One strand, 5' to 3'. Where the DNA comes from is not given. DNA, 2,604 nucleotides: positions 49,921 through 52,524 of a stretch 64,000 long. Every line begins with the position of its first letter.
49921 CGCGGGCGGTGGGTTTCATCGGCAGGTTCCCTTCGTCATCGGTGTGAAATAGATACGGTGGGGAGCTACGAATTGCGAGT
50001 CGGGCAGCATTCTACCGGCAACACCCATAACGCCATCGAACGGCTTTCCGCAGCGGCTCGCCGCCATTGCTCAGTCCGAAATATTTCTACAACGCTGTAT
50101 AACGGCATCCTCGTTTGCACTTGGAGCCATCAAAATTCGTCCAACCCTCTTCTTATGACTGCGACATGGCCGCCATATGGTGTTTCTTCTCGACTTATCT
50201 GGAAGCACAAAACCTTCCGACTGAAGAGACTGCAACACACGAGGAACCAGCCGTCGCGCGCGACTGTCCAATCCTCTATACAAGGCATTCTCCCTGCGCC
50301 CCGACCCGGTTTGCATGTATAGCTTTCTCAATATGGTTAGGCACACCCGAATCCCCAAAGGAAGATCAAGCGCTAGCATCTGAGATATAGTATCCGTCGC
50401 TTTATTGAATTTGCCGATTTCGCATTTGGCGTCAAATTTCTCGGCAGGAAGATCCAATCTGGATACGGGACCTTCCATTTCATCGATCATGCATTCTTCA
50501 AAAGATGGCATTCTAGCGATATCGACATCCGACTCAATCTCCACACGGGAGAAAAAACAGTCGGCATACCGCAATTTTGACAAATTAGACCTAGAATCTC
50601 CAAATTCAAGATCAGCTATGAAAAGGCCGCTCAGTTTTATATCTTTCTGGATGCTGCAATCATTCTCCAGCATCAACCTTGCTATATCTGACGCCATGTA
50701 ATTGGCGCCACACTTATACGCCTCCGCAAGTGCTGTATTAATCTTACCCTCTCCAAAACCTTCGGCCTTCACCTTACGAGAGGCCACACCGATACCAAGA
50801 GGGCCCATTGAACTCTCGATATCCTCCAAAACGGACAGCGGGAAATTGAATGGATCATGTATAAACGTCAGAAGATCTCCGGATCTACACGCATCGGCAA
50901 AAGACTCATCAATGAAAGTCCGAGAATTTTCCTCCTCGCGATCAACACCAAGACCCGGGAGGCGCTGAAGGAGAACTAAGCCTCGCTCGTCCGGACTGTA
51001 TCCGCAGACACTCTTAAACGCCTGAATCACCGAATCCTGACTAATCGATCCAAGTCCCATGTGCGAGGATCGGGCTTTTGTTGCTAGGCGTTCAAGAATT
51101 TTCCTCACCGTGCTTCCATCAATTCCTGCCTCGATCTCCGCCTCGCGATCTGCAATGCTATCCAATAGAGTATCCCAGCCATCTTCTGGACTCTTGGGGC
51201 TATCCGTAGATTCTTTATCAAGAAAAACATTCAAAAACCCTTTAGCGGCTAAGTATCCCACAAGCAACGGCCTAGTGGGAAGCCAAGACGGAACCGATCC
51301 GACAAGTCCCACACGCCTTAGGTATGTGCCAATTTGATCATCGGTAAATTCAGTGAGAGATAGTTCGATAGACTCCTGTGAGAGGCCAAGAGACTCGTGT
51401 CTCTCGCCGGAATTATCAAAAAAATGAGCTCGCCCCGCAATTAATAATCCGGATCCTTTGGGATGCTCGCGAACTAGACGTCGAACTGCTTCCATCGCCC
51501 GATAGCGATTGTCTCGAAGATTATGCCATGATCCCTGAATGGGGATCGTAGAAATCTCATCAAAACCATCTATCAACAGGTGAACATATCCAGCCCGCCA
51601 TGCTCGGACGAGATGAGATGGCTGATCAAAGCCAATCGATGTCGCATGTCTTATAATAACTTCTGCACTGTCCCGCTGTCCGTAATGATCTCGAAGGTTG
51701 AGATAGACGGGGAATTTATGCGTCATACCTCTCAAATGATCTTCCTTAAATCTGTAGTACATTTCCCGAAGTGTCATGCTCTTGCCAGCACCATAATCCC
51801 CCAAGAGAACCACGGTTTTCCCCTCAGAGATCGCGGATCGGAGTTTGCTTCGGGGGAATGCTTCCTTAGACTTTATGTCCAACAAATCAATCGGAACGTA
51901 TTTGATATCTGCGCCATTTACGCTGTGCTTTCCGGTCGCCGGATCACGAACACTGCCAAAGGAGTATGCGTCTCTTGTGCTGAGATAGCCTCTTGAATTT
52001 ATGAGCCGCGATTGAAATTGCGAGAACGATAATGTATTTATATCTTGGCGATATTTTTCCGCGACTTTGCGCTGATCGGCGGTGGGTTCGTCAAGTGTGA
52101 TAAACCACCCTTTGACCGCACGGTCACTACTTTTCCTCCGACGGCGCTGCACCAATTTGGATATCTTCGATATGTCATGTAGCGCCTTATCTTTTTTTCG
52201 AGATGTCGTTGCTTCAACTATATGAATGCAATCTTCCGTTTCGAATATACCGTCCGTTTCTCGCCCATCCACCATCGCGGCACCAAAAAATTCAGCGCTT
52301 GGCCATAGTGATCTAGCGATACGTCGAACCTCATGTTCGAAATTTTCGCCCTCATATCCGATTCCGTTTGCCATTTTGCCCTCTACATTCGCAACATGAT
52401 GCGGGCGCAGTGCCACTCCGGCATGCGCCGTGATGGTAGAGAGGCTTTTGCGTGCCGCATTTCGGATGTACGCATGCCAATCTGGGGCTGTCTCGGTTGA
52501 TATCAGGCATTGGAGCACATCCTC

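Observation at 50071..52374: Low-GC PD-(D/E)xK-nuclease + NACHT STAND NTPase gene (bacterial NLR-like) inserted between the dpp operon and the LPS heptosyltransferase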

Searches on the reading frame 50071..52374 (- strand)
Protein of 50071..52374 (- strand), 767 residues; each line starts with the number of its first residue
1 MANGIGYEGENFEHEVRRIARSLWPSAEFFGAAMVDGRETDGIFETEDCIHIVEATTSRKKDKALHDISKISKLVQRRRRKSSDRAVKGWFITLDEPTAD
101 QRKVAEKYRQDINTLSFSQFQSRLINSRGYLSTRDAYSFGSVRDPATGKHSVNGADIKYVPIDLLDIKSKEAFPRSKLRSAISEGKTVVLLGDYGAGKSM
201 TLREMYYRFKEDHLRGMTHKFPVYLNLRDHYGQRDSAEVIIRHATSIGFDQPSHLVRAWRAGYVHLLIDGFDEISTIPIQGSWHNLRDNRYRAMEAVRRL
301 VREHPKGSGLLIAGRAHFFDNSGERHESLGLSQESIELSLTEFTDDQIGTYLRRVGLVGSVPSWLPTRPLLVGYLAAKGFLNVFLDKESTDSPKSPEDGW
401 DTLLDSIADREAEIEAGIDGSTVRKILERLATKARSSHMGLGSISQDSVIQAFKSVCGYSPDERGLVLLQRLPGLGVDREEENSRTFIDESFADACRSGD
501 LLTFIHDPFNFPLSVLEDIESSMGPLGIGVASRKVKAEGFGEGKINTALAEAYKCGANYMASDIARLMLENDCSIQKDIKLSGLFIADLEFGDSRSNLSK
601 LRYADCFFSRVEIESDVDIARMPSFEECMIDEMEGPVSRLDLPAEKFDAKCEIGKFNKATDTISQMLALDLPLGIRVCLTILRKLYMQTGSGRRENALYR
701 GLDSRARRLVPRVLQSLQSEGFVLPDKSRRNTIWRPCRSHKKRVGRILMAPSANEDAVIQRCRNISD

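Call 3: search_protein_families(library=pfam, proteins=[window:50071-52374:-], max_evalue=1)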
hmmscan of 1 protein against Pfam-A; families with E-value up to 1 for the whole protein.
window:50071-52374:- (767 aa): 8 families
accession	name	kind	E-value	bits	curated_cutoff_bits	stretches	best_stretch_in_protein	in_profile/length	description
PF05729.18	NACHT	-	5e-12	46.4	26.7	1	187-355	2-163/167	NACHT domain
PF07728.20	AAA_5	-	0.0022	18.5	22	1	188-306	2-109/139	AAA domain (dynein-related subfamily)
PF13191.12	AAA_16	-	0.011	16.6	32.6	1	183-224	22-63/167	AAA ATPase domain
PF00005.33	ABC_tran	-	0.016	16.3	25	1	180-207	6-33/137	ABC transporter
PF13401.12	AAA_22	-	0.018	15.8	27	1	186-280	6-98/130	AAA domain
PF04406.19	TP6A_N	-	0.083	13.2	26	1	196-210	19-33/62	Type IIB DNA topoisomerase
PF25199.1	nSTAND_NTPase5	-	0.089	13.1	34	1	183-210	39-66/145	Novel STAND NTPase 5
PF20720.3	nSTAND3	-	0.096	12.8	27.2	1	180-213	12-45/155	Novel STAND NTPase 3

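Call 4: search_protein_families(library=padloc, proteins=[window:50071-52374:-], max_evalue=1)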
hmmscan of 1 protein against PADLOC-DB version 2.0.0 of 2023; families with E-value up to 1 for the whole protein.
window:50071-52374:- (767 aa): 2 families
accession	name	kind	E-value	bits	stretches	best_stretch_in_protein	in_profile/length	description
PDLC04140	mad8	-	0.015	12.8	1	182-213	24-55/314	mads_8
PDLC02494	BrxD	-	0.03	11.5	0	262-321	236-293/440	BrxD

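Call 5: search_protein_families(library=ncbifam, proteins=[window:50071-52374:-], max_evalue=1)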
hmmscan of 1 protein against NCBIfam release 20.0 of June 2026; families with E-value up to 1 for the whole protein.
window:50071-52374:- (767 aa): 6 families
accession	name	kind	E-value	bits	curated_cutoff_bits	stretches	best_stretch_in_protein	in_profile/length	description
TIGR02324.1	CP_lyasePhnL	equivalog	0.0096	15.4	256.3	1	180-212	29-61/224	phosphonate C-P lyase system protein PhnL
NF053861.1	DS8_antiphage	equivalog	0.019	12.7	790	1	170-275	355-456/994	anti-phage protein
TIGR01166.1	cbiO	subfamily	0.084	12.3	211.8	0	179-205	12-38/190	cobalt ABC transporter, ATP-binding protein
NF008338.0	PRK11124.1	equivalog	0.1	12.1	369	1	181-205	24-48/242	arginine ABC transporter ATP-binding protein ArtP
NF033438.1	BREX_BrxD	equivalog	0.14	11.2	350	0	262-322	232-290/423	BREX system ATP-binding protein BrxD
NF010068.0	PRK13548.1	equivalog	0.24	10.5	261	1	181-207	27-53/261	heme ABC transporter ATP-binding protein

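Call 6: find_homologous_proteins(query=window:50071-52374:-, max_evalue=0.001)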
Query window:50071-52374:- (767 aa): 1262 proteins with E <= 0.001 among 8000 candidates; the best 120 are listed.
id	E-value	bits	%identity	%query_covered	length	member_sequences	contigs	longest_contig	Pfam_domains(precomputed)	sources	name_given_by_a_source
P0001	0.0e+0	1722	99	100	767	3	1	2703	PF05729.19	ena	-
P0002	0.0e+0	1261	71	100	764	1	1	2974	PF05729.19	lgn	-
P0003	0.0e+0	1217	69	100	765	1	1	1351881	PF05729.19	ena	-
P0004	0.0e+0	1161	65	100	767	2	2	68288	PF05729.19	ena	-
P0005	0.0e+0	1098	63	100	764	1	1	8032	PF05729.19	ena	-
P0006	0.0e+0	1085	64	99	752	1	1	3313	PF05729.19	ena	-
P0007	0.0e+0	1076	60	100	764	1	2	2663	PF05729.19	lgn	-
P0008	0.0e+0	1067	63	100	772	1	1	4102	PF05729.19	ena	-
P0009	0.0e+0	1067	63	100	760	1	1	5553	PF05729.19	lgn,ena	-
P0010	0.0e+0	1063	62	100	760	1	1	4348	PF05729.19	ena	-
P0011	0.0e+0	1062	61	99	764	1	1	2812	PF05729.19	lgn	-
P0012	0.0e+0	1062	60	99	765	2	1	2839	PF05729.19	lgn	-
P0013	0.0e+0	1061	62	99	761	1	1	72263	PF05729.19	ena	-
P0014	0.0e+0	1060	62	100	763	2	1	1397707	PF05729.19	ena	-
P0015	0.0e+0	1059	62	100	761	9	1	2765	PF05729.19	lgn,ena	-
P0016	0.0e+0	1057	61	99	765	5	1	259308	PF05729.19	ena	-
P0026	0.0e+0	1031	60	98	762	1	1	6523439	PF05729.19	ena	-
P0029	0.0e+0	1029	62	99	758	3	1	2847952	PF05729.19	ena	-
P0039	1.9e-293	994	57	99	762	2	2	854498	PF05729.19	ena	-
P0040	8.0e-290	982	58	99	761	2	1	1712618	PF05729.19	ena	-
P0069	1.5e-272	924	55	99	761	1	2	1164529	PF05729.19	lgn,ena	-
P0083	4.3e-263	893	54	98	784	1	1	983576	PF05729.19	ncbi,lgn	-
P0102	5.3e-253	860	50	100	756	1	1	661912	PF05729.19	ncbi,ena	-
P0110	3.6e-249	847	51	99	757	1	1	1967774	PF05729.19,PF13191.13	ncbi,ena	-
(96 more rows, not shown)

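Call 7: search_solved_structures(query=window:50071-52374:-, max_evalue=1, show_alignments=2)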
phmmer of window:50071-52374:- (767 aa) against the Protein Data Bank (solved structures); distinct sequences matched with E-value up to 1: 1.
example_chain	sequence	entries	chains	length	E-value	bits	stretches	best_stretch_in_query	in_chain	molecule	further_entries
9l4k_A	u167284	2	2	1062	0.023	16.2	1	186-278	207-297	NACHT, LRR and PYD domains-containing protein 2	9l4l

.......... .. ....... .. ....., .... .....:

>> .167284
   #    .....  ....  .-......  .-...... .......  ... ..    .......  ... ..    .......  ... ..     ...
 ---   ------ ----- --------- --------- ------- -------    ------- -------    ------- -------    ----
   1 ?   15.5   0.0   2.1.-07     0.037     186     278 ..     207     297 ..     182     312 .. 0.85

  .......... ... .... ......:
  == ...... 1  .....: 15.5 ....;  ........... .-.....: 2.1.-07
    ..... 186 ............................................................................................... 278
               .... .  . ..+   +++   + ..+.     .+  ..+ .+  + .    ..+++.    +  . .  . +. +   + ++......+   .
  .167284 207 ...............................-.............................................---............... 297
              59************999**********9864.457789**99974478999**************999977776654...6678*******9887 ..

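Call 15: find_encoding_contigs(protein=P0003, flank=10000, max_places=3)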
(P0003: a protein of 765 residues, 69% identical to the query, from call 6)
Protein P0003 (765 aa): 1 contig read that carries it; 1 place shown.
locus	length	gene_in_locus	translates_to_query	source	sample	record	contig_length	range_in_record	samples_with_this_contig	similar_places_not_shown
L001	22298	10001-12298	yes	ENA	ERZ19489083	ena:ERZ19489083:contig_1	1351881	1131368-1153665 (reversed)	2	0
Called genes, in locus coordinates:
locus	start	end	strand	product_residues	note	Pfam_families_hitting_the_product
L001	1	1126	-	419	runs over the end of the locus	PF00817:IMS, PF21999:IMS_HHH_1 (weak), PF11799:IMS_C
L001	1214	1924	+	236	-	PF01144:CoA_trans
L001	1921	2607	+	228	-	PF01144:CoA_trans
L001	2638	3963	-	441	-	PF00202:Aminotran_3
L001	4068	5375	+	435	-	PF05977:MFS_3, PF07690:MFS_1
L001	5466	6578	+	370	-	PF01636:APH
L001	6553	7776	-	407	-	PF02515:CoA_transf_3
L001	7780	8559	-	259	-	PF00378:ECH_1, PF16113:ECH_2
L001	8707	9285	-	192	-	-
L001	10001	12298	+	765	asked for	PF05729:NACHT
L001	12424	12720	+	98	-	-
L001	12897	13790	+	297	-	PF04909:Amidohydro_2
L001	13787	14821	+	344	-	-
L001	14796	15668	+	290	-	PF00583:Acetyltransf_1 (weak), PF13508:Acetyltransf_7 (weak), PF13673:Acetyltransf_10 (weak), PF18014:Acetyltransf_18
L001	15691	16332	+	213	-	PF02798:GST_N (weak), PF13417:GST_N_3, PF13409:GST_N_2, PF00043:GST_C, PF13410:GST_C_2, PF14497:GST_C_3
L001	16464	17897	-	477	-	PF17408:MCD_N, PF05292:MCD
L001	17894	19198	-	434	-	PF01425:Amidase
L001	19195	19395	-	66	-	PF13318:AtzG-like (weak)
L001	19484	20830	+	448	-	PF07687:M20_dimer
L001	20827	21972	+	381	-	PF00355:Rieske, PF11723:Aromatic_hydrox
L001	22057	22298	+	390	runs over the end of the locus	PF13458:Peripla_BP_6, PF13433:Peripla_BP_5, PF01094:ANF_receptor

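Call 17: find_encoding_contigs(protein=P0026, flank=8000, max_places=2)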
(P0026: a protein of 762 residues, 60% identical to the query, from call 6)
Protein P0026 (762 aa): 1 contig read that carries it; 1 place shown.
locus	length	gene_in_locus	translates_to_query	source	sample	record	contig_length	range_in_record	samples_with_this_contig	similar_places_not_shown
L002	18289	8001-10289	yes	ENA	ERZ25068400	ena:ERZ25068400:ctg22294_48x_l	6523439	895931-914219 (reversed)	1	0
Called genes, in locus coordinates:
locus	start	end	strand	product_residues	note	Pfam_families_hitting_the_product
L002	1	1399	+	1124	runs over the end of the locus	PF18731:HEPN_Swt1, PF04465:DUF499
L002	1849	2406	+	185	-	PF12100:DUF3576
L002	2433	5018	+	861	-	PF00133:tRNA-synt_1, PF01921:tRNA-synt_1f (faint), PF01406:tRNA-synt_1e (faint), PF09334:tRNA-synt_1g, PF13603:tRNA-synt_1_2, PF09334:tRNA-synt_1g (weak), PF00133:tRNA-synt_1, PF08264:Anticodon_1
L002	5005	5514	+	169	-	-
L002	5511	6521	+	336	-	-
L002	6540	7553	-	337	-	-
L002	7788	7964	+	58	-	-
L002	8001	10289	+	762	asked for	PF05729:NACHT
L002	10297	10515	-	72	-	-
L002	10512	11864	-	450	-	PF20695:UbiD_N, PF01977:UbiD, PF20696:UbiD_C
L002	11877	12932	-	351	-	PF05935:Arylsulfotrans (weak), PF14269:Arylsulfotran_2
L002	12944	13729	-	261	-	PF01177:Asp_Glu_race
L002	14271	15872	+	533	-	PF02776:TPP_enzyme_N, PF02775:TPP_enzyme_C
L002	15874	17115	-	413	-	PF07690:MFS_1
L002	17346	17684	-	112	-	PF01863:YgjP-like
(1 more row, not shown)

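Call 18: find_encoding_contigs(protein=P0110, flank=8000, max_places=2)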
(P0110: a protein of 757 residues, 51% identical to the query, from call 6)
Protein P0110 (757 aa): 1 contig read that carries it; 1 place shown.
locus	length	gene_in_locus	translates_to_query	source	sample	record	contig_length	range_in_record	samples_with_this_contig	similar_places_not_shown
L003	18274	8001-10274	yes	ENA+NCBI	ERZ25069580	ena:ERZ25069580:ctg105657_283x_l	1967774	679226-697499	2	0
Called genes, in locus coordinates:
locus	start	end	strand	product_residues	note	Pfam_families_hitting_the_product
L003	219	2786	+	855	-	PF10412:TrwB_AAD_bind (faint)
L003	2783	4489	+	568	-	PF13814:Replic_Relax (weak)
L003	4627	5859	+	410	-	PF17761:DUF1016_N, PF06250:YhcG_C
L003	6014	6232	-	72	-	-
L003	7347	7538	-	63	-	-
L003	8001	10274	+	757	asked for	PF13191:AAA_16 (faint), PF05729:NACHT (weak)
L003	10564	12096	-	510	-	PF02001:DUF134 (faint), PF08281:Sigma70_r4_2 (faint), PF13384:HTH_23 (weak), PF13518:HTH_28 (faint), PF13551:HTH_29 (weak), PF01498:HTH_Tnp_Tc3_2 (faint), PF12728:HTH_17 (faint)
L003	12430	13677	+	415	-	PF00665:rve (weak), PF22483:Mu-transpos_C_2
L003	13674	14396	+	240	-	PF01695:IstB_IS21, PF02562:PhoH (weak), PF00308:Bac_DnaA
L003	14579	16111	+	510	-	PF02001:DUF134 (faint), PF08281:Sigma70_r4_2 (faint), PF13384:HTH_23 (weak), PF13518:HTH_28 (faint), PF13551:HTH_29 (weak), PF01498:HTH_Tnp_Tc3_2 (faint), PF12728:HTH_17 (faint)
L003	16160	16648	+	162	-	-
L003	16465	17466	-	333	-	PF00753:Lactamase_B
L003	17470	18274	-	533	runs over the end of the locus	-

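Call 26: predict_structure(alignment_id=A1)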
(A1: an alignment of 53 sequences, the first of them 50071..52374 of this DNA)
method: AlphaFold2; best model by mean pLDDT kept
length: 767 residues; sequences in the alignment: 53
mean_pLDDT: 81.6   pTM: 0.70
mean pLDDT of the five models: 81.6, 79.6, 77.7, 76.6, 72.4
residues with pLDDT >= 90: 238; 70-90: 392; 50-70: 99; < 50: 38
segments of 3 or more residues with pLDDT < 50: 1-4, 28-35, 37-40, 276-283, 387-391, 477-483
pLDDT, mean of each block of 10 residues (from residue 1): 57 81 64 47 77 88 90 88 85 88 88 86 84 80 57 54 83 88 93 71 90 86 87 83 89 88 90 56 62 88 90 81 87 90 76 70 70 65 57 70 82 72 92 81 79 89 74 56 64 91 96 90 91 92 96 96 95 95 93 88 96 87 96 87 91 79 72 91 82 82 87 91 79 83 87 81 81
secondary structure, 60 per line:
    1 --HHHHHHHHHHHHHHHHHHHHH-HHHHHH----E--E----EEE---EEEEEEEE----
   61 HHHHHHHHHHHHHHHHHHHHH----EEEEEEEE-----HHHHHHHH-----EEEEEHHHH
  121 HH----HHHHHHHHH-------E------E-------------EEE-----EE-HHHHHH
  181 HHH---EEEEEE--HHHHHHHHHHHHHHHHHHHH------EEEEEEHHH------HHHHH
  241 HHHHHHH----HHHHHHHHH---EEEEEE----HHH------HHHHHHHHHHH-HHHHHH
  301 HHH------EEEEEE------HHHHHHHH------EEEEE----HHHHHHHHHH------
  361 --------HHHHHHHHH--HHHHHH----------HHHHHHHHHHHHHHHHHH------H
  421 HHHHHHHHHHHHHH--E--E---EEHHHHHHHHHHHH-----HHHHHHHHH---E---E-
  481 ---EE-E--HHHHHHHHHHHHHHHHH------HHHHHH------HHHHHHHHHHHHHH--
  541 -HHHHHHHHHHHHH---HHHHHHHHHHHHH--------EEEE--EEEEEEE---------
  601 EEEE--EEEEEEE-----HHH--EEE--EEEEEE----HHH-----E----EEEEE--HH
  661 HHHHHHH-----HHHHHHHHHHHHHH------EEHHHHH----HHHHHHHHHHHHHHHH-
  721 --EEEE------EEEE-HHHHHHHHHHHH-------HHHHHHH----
elements in order (helices of 4 or more, strands of 3 or more residues): H3-23 H25-30 E43-45 E49-56 H61-81 E86-93 H99-106 E112-116 H117-122 H127-135 E164-166 H175-183 E187-192 H195-214 E221-226 H236-247 H252-260 E264-269 H283-293 H295-303 E310-315 H322-329 E336-340 H345-354 H369-377 H380-385 H396-413 H420-434 H446-457 H463-471 H490-506 H513-518 H525-538 H542-554 H558-570 E579-582 E585-591 E601-604 E607-613 E624-626 E629-634 E652-656 H659-667 H673-686 H695-699 H704-719 E723-726 E733-736 H738-749 H757-763

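Call 31: fold_search(model_id=the predicted structure, library=pdb)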
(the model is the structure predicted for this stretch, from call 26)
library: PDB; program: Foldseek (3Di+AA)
matches with E <= 10: 960; with E <= 0.001: 54
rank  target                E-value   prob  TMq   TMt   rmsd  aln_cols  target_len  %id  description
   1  9lq2_B                1.4e-10  1.00  0.22  0.24  15.8       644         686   15  Structure of human dimeric NLRP7-TCL1A complex (released 2025-12-10)
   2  5irm_A                3.3e-09  1.00  0.22  0.22  17.4       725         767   11  Crystal structure of rabbit NOD2 in an ADP-bound state (Crystal form2) (released 2016-06-29)
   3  12dl_DA               5.0e-09  1.00  0.24  0.20  15.6       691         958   14  Native structure of the cytoplasmic lattice (CPL) asymmetric unit from mouse MII eggs (released 2026-04-08)
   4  7alv                  8.4e-09  1.00  0.24  0.37  13.4       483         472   14  Crystal Structure of NLRP3 NACHT domain in complex with a potent inhibitor (released 2021-10-20)
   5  8dgc_B                1.3e-08  1.00  0.25  0.12  17.0       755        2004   12  Avs3 bound to phage PhiV-1 terminase (released 2022-08-03)
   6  9l4l_A                3.8e-08  1.00  0.25  0.22  15.8       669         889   14  Structure of human SCMCcore complex contain NLRP2 (released 2025-10-01)
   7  8ri2                  1.1e-07  1.00  0.24  0.34  13.8       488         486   13  Crystal structure of NLRP3 in complex with inhibitor NP3-562 (released 2024-01-17)
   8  8etr                  1.8e-07  1.00  0.25  0.37  13.0       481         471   13  CryoEM Structure of NLRP3 NACHT domain in complex with G2394 (released 2022-11-02)
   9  9hg4                  1.8e-07  1.00  0.22  0.32  14.2       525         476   14  NACHT domain of NLRP3 in complex with DFV890 (released 2025-03-19)
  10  9gu4                  2.6e-07  1.00  0.27  0.39  12.6       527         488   13  Crystal structure of NLRP3 in complex with inhibitor NP3-253 (released 2024-12-11)
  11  7pzc_A                3.4e-07  1.00  0.28  0.22  16.6       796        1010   11  Cryo-EM structure of the NLRP3 decamer bound to the inhibitor CRID3 (released 2022-01-26)
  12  9sfp_J                3.4e-07  1.00  0.23  0.19  16.6       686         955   11  Native cytoplasmic lattices from mouse oocytes (released 2026-03-18)
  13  7pzc_B                5.4e-07  1.00  0.26  0.23  16.6       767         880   11  Cryo-EM structure of the NLRP3 decamer bound to the inhibitor CRID3 (released 2022-01-26)
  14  7rav                  5.6e-07  1.00  0.33  0.33   7.7       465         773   14  Cryo-EM structure of the unliganded form of NLR family apoptosis inhibitory protein 5 (NAIP5) (released 2023-01-11)
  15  8wsm                  5.6e-07  1.00  0.24  0.36  13.5       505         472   14  NLRP3 NACHT domain in complex with compound 32 (released 2023-11-22)
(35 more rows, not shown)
